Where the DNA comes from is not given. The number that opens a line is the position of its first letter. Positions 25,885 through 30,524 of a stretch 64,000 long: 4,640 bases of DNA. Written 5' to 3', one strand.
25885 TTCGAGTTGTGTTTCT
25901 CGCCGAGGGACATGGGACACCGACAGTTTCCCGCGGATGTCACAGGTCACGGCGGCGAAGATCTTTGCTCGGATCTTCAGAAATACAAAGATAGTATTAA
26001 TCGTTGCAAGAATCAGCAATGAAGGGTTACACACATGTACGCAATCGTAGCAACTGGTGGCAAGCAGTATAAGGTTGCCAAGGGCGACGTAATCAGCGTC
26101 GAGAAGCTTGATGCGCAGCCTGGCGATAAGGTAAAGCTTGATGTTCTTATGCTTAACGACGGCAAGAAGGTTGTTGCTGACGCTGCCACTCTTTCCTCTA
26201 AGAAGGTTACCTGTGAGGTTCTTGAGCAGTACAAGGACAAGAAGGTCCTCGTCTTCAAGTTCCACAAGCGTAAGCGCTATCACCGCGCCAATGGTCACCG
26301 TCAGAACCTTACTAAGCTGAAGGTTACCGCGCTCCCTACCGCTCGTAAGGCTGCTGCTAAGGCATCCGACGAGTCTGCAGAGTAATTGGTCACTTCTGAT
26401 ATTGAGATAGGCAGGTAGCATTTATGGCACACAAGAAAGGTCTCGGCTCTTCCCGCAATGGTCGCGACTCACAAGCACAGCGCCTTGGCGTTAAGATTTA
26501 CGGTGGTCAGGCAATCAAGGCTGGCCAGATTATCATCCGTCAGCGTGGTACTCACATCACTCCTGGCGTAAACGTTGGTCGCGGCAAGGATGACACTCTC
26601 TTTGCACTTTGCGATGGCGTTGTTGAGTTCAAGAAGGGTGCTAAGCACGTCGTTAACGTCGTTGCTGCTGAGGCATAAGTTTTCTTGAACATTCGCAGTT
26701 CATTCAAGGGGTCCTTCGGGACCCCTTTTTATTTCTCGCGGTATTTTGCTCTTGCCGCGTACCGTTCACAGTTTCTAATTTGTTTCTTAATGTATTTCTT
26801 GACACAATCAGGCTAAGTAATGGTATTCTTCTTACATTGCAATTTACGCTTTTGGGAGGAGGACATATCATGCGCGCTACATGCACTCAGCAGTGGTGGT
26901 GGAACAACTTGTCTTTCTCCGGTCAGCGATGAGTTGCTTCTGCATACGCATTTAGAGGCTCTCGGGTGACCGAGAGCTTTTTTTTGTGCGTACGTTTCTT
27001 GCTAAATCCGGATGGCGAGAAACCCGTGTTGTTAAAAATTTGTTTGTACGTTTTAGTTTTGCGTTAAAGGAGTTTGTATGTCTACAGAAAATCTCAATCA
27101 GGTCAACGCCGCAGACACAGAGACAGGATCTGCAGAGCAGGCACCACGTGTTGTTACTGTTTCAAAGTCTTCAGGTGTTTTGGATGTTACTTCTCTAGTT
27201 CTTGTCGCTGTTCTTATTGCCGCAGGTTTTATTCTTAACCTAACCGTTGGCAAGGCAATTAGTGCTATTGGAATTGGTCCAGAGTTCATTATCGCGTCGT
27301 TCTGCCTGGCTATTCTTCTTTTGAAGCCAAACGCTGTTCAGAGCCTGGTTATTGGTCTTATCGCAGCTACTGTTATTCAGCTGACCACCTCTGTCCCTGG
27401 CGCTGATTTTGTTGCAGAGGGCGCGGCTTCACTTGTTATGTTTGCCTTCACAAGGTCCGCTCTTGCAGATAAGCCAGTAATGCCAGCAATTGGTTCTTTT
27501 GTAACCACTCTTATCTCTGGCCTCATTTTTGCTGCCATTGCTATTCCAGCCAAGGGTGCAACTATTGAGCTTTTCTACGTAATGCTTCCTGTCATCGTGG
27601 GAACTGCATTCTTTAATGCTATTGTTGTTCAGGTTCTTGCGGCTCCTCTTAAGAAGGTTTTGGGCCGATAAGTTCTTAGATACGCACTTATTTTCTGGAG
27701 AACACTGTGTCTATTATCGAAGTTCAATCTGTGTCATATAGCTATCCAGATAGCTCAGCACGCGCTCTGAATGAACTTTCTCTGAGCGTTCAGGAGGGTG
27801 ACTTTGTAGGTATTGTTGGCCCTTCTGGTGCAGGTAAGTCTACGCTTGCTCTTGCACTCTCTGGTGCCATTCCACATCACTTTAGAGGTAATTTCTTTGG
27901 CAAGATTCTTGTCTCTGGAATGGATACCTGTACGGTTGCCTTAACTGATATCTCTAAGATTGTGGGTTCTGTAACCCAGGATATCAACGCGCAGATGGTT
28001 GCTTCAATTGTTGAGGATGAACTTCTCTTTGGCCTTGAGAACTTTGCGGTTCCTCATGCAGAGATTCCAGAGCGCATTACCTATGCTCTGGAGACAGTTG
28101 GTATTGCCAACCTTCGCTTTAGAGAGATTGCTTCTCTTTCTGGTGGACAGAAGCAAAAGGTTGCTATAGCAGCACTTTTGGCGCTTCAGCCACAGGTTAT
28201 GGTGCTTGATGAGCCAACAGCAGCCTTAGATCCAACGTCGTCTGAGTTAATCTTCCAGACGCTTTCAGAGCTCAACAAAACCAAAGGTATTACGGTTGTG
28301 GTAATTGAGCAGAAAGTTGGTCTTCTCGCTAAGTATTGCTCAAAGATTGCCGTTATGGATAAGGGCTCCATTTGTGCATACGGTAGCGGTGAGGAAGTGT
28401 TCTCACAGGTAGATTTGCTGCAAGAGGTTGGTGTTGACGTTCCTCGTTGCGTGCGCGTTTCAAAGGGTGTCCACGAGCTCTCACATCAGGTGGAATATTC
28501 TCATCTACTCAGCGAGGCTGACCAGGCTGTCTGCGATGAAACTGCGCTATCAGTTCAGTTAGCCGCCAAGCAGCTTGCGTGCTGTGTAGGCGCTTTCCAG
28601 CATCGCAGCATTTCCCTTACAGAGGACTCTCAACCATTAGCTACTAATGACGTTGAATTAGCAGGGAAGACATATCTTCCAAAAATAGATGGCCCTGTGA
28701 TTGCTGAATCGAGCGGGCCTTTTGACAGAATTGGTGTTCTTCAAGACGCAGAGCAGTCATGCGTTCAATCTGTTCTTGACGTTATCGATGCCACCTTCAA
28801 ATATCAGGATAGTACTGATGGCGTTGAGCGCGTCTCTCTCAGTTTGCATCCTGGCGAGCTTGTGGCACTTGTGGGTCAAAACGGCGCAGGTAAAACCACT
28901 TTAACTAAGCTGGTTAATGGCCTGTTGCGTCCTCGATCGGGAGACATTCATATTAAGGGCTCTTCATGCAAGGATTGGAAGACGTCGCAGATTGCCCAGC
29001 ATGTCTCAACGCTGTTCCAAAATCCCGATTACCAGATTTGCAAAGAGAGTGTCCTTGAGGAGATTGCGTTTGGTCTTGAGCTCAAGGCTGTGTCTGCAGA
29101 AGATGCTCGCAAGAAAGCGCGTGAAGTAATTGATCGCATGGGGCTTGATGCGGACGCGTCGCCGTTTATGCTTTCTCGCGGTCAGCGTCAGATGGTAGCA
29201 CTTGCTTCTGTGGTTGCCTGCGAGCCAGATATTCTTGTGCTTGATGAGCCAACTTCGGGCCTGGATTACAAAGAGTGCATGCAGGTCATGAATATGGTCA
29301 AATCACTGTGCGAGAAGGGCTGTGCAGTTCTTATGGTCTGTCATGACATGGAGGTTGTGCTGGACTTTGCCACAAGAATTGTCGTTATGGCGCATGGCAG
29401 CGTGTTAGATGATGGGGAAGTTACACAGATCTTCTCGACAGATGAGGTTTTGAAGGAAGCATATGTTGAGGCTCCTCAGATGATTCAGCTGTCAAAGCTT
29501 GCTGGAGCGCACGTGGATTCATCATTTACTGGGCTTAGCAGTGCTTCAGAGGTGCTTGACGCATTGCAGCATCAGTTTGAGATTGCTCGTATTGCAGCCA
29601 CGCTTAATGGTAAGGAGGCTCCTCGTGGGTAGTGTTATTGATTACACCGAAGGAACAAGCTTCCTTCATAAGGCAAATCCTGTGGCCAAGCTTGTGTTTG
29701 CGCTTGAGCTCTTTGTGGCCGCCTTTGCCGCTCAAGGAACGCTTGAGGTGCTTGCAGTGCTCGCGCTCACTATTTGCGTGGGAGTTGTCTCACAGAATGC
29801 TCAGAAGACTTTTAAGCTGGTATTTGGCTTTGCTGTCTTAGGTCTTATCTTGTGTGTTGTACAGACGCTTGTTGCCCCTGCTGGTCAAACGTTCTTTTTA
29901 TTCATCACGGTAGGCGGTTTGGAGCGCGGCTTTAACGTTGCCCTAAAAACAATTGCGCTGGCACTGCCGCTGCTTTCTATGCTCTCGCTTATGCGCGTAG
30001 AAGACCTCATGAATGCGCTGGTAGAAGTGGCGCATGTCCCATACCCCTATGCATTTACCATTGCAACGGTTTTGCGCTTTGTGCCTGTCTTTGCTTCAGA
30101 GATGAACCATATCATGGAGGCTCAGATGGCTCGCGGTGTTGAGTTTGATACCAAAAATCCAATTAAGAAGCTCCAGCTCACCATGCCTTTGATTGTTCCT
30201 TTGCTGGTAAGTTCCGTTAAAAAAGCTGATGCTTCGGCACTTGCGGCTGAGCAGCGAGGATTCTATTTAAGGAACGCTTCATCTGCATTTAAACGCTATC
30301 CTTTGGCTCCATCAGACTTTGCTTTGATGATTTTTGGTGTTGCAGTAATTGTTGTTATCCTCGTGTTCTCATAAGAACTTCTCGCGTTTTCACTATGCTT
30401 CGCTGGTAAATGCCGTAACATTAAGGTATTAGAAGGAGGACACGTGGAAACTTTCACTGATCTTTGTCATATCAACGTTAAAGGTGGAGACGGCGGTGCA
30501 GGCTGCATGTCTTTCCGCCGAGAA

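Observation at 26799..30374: Trp-codon leader peptide plus intrinsic terminator upstream of a TrpP-family ECF transporter operon (putative translational attenuation)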

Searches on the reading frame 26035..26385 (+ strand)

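Call 4: search_protein_families(library=pfam, proteins=[window:26035-26385:+], max_evalue=0.01)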
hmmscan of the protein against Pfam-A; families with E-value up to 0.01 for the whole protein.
window:26035-26385:+ (116 aa): 1 family
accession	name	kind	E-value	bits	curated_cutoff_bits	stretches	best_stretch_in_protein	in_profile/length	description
PF00829.26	Ribosomal_L21p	-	3.9e-35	120.5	27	1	1-99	1-98/99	Ribosomal prokaryotic L21 protein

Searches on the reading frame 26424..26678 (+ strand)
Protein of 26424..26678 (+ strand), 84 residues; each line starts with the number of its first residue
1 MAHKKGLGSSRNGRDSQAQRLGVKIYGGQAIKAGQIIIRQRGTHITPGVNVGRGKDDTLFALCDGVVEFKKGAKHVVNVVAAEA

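Call 4: search_protein_families(library=pfam, proteins=[window:26424-26678:+], max_evalue=0.01)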
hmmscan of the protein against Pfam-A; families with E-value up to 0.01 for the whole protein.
window:26424-26678:+ (84 aa): 1 family
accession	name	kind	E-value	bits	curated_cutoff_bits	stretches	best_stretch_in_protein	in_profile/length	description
PF01016.24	Ribosomal_L27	-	3.8e-35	120.2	20.5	1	2-79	1-79/79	Ribosomal L27 protein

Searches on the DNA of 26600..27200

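Call 3: search_rna_families(source=window, start=26600, end=27200, threshold=evalue, max_evalue=10, show_alignments=3)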
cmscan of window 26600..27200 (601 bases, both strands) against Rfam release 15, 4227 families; matches with E-value up to 10: 9.
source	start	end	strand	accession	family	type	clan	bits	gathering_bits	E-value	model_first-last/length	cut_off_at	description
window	26688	26734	+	RF01675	CrcZ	Gene; sRNA;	-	18.1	95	0.0099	324-370/398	no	Pseudomonas sRNA CrcZ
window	26663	26743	+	RF00016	SNORD14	Gene; snRNA; snoRNA; CD-box;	-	15.1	64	5.4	1-111/111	no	Small nucleolar RNA SNORD14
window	26791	26812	-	RF01114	TMV_UPD-PK1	Cis-reg;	-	14.9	33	6.5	1-22/22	no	Pseudoknot of upstream pseudoknot domain (UPD) of the 3'UTR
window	26642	26741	+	RF02502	Atu_C8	Gene; sRNA;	-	14.8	50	6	1-122/122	no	Rhizobiales sRNA Atu_C8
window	26918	26992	+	RF01832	ROSE_2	Cis-reg; thermoregulator;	-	14.5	65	4.3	1-73/73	no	Repression of heat shock gene expression (ROSE) element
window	26628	26802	+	RF02498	Atu_C3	Gene; sRNA;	-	13.3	100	2.5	1-156/156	no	Rhizobiales sRNA Atu_C3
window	26929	26993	+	RF00519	suhB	Gene; sRNA;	CL00108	12.6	41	8.6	1-77/77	no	Makes More Granules Regulator RNA (mmgR)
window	26979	27038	-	RF01926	mir-981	Gene; miRNA;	-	12.2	51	4.3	1-86/86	no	mir-981 microRNA precursor family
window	26710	26723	+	RF01716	PhotoRC-I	Cis-reg;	-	12.1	45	2.4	31-44/44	no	PhotoRC-I RNA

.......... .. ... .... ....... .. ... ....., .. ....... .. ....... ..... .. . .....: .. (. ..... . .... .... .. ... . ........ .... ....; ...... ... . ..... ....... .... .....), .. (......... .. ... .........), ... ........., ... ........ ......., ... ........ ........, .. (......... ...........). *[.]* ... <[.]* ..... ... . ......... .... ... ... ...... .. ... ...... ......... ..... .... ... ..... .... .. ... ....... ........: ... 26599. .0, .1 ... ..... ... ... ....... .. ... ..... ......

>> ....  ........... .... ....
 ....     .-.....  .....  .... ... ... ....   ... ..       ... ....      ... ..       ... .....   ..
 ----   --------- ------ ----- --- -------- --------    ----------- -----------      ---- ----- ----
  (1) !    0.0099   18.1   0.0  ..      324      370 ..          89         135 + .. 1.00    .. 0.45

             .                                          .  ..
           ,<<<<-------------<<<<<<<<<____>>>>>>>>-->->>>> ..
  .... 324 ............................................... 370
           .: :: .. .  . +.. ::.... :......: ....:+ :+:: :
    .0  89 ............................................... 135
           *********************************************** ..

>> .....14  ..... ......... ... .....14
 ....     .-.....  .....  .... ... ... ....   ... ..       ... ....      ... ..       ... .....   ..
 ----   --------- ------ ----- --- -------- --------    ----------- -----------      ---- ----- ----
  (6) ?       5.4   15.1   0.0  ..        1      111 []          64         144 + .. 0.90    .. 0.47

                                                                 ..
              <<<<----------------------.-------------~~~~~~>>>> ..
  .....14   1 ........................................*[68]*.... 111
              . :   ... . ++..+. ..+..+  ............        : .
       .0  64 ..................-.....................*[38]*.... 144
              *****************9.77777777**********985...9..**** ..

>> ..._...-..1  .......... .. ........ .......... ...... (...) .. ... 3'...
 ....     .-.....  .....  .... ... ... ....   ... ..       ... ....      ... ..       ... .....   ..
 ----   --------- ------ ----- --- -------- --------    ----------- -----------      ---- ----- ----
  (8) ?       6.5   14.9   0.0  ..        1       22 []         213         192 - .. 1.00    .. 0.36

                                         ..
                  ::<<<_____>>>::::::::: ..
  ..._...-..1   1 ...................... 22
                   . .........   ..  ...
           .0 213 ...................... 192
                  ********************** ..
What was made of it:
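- On Rfam Trp_leader (RF00513) or any other Rfam family: Nothing over the leader (26837-26985) even at E up to 10, apart from chance-level ROSE_2 and suhB hits on the terminator (call 3).
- On T-box leader: No T-box hit at E up to 10 in 26600-27200 (call 3).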

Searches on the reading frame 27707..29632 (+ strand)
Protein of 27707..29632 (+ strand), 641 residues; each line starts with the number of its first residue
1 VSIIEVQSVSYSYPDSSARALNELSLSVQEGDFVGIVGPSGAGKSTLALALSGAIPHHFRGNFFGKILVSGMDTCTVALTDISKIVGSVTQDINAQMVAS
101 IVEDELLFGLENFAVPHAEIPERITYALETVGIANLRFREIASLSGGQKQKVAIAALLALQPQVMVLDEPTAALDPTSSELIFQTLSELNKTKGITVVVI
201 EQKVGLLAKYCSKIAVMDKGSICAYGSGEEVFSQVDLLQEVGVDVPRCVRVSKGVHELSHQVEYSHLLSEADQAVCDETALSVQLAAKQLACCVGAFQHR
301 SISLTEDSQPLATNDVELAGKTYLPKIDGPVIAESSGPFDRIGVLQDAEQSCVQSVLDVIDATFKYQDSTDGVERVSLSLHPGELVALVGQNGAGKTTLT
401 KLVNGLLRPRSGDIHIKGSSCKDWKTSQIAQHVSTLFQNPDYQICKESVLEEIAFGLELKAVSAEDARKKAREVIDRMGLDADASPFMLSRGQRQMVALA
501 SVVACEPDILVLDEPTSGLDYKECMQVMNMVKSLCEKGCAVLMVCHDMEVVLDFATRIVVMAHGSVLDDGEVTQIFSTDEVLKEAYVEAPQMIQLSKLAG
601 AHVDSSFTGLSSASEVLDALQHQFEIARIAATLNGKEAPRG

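Call 4: search_protein_families(library=pfam, proteins=[window:27707-29632:+], max_evalue=0.01)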
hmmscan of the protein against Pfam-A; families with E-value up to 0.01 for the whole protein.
window:27707-29632:+ (641 aa): 32 families (the best 25 are shown)
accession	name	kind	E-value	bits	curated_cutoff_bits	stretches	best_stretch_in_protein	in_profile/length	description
PF00005.33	ABC_tran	-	2.6e-59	200.2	25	2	374-517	2-137/137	ABC transporter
PF13304.12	AAA_21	-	3.9e-20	73.6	27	2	135-199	229-295/304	AAA domain, putative AbiEii toxin, Type IV TA system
PF02463.25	SMC_N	-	2.1e-17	63.7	40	2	32-217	25-214/220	RecF/RecN/SMC N terminal domain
PF13401.12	AAA_22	-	9.9e-09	36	27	1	385-536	7-109/130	AAA domain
PF03193.22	RsgA_GTPase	-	1.1e-07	32.3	30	0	366-415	88-138/174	RsgA GTPase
PF13191.12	AAA_16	-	1.3e-07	32.7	32.6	1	27-191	18-161/167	AAA ATPase domain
PF13481.12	AAA_25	-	2.5e-06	27.7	27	0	29-54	31-56/195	AAA domain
PF13555.12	AAA_29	-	2.6e-06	27.5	27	0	31-48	22-39/61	P-loop containing region of AAA domain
PF13476.12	AAA_23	-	4.5e-06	27.9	27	0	384-400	20-36/201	AAA domain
PF00931.28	NB-ARC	-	8.8e-06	25.6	23.5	0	22-83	10-71/248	NB-ARC domain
PF13558.12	SbcC_Walker_B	-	6.1e-05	23.6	27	0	139-185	28-87/90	SbcC/RAD50-like, Walker B motif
PF02367.23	TsaE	-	7.3e-05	23.2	26.6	0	374-403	12-41/128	Threonylcarbamoyl adenosine biosynthesis protein TsaE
PF20720.3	nSTAND3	-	0.00014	22.1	27.2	0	28-52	14-38/155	Novel STAND NTPase 3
PF06414.18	Zeta_toxin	-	0.00025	21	22.3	0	385-419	18-52/199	Zeta toxin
PF01695.23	IstB_IS21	-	0.00028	20.9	24.1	0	17-52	76-113/238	IstB-like ATP binding protein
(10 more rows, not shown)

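Call 6: search_protein_families(library=ncbifam, proteins=[window:27707-29632:+], max_evalue=0.1)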
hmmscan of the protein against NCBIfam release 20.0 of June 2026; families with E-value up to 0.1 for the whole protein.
window:27707-29632:+ (641 aa): 223 families (the best 25 are shown)
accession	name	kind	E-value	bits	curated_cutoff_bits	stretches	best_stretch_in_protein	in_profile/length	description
TIGR04520.1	ECF_ATPase_1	equivalog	2.9e-133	443.4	315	2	4-266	1-258/269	energy-coupling factor transporter ATPase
TIGR04521.1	ECF_ATPase_2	equivalog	2.8e-125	417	330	2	366-598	10-255/279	energy-coupling factor transporter ATPase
NF010156.0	PRK13635.1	equivalog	5e-116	386.7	392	2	2-270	4-266/279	energy-coupling factor ABC transporter ATP-binding protein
NF010158.0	PRK13637.1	equivalog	4.5e-106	354.1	390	2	371-597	21-254/287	energy-coupling factor transporter ATPase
NF010171.0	PRK13652.1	equivalog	1.2e-103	346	476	2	1-276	1-270/277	cobalt transporter ATP-binding subunit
NF010155.0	PRK13634.1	equivalog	1.9e-103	345.7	413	2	370-622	20-281/290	energy-coupling factor ABC transporter ATP-binding protein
NF010167.0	PRK13648.1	subfamily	3.2e-96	321.8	241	2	2-268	6-266/269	energy-coupling factor transporter ATPase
NF010157.0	PRK13636.1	equivalog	7.4e-94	314.1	463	2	2-249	4-247/285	cobalt transporter ATP-binding subunit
NF010166.0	PRK13646.1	equivalog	1.4e-84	283.8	458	2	366-599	12-257/286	energy-coupling factor transporter ATPase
NF010170.0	PRK13651.1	equivalog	1e-83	280.9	432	4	426-598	100-276/308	cobalt transporter ATP-binding subunit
TIGR01166.1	cbiO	subfamily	4.9e-83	277.3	211.8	2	366-550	1-189/190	cobalt ABC transporter, ATP-binding protein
NF010068.0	PRK13548.1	equivalog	3.9e-79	265.4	261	2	371-592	19-246/261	heme ABC transporter ATP-binding protein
TIGR03375.1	type_I_sec_LssB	subfamily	4.8e-79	266.4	693.1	2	349-577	458-690/696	type I secretion system permease/ATPase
NF010153.0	PRK13631.1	equivalog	1.2e-77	261.1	463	2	370-596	39-284/320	cobalt transporter ATP-binding subunit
TIGR02673.1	FtsE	equivalog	1.9e-76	256.5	264.85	2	359-564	4-213/214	cell division ATP-binding protein FtsE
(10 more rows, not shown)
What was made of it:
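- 27707..29632 (+): Fused EcfA-EcfA' ATPase, 641 aa, GTG start. TIGR04520 (443 bits) and TIGR04521 (417 bits), both above their cut-offs (call 6).
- On ECF transporter, dedicated (group I-like) operon: TIGR04520 at 443 bits and TIGR04521 at 417 bits, both above cut-off, in one 641-aa protein (call 6).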

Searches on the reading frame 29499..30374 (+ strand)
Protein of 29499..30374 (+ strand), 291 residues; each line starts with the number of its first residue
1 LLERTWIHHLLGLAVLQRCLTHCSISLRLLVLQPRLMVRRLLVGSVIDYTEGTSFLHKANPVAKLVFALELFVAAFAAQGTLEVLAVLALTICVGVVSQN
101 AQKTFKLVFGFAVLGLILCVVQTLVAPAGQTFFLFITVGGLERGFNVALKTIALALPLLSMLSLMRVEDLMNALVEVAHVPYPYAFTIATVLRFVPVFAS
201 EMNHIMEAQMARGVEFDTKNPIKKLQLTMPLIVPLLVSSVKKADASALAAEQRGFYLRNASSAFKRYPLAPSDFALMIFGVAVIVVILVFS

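Call 4: search_protein_families(library=pfam, proteins=[window:29499-30374:+], max_evalue=0.01)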
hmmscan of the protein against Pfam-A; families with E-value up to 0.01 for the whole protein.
window:29499-30374:+ (291 aa): 1 family
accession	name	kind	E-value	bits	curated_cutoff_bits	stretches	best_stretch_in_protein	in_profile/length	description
PF02361.21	CbiQ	-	2.5e-25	89.8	25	1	53-257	2-210/216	Cobalt transport protein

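Call 6: search_protein_families(library=ncbifam, proteins=[window:29499-30374:+], max_evalue=0.1)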
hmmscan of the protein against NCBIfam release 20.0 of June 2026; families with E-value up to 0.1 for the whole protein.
window:29499-30374:+ (291 aa): 1 family
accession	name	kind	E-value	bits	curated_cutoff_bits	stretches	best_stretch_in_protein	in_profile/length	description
TIGR02454.1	ECF_T_CbiQ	equivalog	4.9e-13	49.3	111.8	1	60-251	2-198/200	cobalt ECF transporter T component CbiQ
